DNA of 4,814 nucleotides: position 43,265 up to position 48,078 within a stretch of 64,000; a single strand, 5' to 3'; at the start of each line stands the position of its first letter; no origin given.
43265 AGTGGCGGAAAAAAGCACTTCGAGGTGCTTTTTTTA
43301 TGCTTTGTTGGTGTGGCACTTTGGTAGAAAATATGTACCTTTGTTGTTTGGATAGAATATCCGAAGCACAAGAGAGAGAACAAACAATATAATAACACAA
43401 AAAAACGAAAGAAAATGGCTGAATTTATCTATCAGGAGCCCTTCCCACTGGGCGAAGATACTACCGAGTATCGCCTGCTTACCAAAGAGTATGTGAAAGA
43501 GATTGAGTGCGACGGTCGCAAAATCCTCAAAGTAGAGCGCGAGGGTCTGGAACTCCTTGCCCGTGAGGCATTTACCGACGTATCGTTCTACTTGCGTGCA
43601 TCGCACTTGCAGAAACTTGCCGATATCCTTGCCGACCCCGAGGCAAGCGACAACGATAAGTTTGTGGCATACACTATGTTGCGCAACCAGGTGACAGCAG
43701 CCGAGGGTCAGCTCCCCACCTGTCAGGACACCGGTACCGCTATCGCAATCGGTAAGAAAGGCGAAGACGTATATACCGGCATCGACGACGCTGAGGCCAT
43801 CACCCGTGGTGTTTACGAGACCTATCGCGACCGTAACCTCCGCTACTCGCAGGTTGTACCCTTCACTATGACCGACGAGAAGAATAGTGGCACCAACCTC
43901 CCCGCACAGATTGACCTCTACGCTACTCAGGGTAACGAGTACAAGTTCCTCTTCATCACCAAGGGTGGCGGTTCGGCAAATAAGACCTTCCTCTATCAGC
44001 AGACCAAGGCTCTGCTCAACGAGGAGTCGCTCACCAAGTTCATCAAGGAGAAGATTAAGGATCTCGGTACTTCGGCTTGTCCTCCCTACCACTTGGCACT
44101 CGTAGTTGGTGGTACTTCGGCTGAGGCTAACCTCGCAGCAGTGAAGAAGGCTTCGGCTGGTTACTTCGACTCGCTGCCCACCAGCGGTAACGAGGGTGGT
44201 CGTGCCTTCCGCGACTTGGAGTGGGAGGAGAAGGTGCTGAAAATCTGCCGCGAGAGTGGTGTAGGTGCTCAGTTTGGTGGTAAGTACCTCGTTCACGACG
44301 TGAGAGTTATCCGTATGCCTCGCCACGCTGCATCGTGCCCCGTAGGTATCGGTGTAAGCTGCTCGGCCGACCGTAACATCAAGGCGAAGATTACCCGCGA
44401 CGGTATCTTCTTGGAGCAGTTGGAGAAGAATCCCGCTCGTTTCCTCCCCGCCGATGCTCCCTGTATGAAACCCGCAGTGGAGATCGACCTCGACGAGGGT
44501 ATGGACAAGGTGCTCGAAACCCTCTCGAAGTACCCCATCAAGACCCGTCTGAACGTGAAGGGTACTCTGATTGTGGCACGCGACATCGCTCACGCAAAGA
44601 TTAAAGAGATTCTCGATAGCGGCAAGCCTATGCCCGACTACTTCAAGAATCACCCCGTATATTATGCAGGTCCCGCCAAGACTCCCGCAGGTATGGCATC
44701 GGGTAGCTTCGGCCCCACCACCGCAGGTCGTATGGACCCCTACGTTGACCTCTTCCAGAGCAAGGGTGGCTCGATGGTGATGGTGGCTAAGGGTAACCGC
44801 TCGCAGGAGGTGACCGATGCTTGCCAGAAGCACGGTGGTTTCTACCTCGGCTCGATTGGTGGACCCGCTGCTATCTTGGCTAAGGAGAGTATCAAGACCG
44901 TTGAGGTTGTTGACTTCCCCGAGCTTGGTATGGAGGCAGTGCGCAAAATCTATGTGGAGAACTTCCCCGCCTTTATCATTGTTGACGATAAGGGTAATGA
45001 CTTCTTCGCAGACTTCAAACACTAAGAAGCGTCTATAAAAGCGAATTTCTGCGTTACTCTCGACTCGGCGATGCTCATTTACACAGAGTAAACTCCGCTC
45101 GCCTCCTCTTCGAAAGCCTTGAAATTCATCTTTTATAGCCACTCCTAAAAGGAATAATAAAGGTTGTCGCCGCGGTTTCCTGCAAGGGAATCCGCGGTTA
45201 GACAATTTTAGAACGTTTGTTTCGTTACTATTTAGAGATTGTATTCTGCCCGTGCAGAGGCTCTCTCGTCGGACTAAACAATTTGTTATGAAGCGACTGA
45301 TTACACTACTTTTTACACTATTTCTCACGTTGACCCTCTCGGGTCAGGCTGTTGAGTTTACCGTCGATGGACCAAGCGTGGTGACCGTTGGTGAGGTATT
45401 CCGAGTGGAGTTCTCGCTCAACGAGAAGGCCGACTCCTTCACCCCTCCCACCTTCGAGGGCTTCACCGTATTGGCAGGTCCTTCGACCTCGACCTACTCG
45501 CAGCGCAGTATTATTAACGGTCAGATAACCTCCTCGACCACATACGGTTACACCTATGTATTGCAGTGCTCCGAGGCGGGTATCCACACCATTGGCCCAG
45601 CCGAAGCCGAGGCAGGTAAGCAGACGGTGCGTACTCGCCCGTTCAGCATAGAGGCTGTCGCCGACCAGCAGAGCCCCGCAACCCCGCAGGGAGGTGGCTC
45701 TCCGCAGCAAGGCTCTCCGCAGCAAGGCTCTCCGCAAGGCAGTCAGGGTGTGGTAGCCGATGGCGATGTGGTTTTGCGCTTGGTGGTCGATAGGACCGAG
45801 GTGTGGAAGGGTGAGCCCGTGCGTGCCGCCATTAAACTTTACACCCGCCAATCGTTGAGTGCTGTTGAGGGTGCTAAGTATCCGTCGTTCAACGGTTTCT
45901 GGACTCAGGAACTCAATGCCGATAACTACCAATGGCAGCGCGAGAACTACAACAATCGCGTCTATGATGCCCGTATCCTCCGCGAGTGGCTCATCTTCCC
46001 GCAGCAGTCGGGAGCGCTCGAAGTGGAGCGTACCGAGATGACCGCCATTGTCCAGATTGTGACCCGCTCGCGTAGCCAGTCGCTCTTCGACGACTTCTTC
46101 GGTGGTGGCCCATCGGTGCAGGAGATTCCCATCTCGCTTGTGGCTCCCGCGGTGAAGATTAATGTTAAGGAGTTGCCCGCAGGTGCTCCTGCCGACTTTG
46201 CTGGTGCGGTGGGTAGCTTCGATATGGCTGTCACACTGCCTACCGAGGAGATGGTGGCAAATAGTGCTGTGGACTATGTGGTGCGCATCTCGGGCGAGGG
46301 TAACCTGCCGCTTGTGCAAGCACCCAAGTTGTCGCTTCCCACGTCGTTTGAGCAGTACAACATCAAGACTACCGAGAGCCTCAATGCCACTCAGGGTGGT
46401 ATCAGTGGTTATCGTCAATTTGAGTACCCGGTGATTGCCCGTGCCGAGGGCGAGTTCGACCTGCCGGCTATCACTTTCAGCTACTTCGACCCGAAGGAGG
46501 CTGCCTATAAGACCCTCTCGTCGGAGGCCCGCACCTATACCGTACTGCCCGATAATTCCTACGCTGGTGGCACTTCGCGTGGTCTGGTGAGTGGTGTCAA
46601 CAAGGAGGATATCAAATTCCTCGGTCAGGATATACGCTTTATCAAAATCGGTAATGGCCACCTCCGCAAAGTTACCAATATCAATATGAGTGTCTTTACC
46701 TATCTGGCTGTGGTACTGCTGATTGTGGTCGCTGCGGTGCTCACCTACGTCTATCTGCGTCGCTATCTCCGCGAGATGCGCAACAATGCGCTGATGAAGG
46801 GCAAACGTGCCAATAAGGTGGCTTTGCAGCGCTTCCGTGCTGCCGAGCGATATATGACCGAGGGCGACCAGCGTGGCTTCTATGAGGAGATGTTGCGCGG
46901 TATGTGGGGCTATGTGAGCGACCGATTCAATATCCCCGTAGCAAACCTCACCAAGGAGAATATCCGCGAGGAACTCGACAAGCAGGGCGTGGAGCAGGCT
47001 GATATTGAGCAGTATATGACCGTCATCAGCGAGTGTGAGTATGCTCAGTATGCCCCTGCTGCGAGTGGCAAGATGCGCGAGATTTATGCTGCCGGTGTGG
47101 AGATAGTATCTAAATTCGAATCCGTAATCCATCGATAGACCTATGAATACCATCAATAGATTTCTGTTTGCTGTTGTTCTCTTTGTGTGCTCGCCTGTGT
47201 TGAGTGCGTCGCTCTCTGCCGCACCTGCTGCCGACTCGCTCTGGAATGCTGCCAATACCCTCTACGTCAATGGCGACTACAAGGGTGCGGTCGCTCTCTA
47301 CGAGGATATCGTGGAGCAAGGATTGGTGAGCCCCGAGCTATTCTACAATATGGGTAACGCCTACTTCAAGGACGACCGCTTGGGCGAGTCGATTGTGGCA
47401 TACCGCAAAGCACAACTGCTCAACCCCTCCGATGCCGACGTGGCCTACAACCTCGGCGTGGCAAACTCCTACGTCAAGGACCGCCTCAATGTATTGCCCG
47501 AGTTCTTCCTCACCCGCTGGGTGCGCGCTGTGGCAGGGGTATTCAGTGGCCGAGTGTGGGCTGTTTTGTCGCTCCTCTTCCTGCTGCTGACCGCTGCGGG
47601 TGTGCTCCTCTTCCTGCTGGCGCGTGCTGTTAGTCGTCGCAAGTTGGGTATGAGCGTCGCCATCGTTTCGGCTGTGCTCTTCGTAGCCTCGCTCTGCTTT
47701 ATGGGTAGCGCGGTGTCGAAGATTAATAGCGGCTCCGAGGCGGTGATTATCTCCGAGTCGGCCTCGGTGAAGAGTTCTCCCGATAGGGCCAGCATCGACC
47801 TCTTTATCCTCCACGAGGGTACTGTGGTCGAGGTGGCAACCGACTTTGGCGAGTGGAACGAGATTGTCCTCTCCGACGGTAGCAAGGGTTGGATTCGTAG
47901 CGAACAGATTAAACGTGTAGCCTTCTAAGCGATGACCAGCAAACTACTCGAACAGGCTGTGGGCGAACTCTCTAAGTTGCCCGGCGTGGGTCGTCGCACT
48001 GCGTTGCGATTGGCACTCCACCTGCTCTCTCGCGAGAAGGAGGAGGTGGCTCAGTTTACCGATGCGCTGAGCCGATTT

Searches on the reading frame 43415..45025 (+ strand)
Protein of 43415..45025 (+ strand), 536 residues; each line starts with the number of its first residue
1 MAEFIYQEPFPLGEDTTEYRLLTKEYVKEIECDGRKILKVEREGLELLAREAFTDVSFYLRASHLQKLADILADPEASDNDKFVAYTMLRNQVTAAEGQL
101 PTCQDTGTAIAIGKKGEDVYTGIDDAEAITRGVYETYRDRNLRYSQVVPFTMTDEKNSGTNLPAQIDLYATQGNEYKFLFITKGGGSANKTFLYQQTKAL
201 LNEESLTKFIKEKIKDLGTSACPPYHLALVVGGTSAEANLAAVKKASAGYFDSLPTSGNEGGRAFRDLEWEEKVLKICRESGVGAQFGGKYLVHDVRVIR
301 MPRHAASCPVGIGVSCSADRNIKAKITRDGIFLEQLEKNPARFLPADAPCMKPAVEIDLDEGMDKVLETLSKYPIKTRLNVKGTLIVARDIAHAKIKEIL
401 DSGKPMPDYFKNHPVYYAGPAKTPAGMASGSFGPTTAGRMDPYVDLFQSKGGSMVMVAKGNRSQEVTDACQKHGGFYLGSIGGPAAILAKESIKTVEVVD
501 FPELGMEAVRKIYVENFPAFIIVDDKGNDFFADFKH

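Call 32: search_protein_families(library=pfam, proteins=[window:43415-45025:+], max_evalue=0.00001)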
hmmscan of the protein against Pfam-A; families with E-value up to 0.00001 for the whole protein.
window:43415-45025:+ (536 aa): 2 families
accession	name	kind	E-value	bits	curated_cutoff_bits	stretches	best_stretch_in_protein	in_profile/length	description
PF05683.17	Fumerase_C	-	1.8e-83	279.3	22.2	1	330-533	1-204/205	Fumarase C-terminus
PF05681.19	Fumerase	-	6.2e-80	268.8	25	1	49-324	4-269/270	Fumarate hydratase (Fumerase)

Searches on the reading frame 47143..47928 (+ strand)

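Call 9: search_protein_families(library=ncbifam, proteins=[window:47143-47928:+])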
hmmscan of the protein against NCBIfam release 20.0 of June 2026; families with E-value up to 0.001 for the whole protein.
window:47143-47928:+ (261 aa): 4 families
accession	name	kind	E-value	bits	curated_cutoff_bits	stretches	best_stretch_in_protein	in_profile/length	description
NF040959.1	MamA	equivalog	2e-06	27.4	200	1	35-109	42-116/204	magnetosome protein MamA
NF047371.1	FlcA_CTERM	equivalog_domain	1.1e-05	24.2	300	1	37-107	445-516/646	periplasmic flagellar collar protein FlcA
NF053607.1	CHU_0125_OmpA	equivalog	0.00081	18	620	0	26-107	15-96/639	CHU_0125 family OmpA-like outer membrane integrity protein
TIGR02917.1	PEP_TPR_lipo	equivalog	0.00097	17.1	312.2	0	12-107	5-99/899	XrtA/PEP-CTERM system TPR-repeat protein PrsT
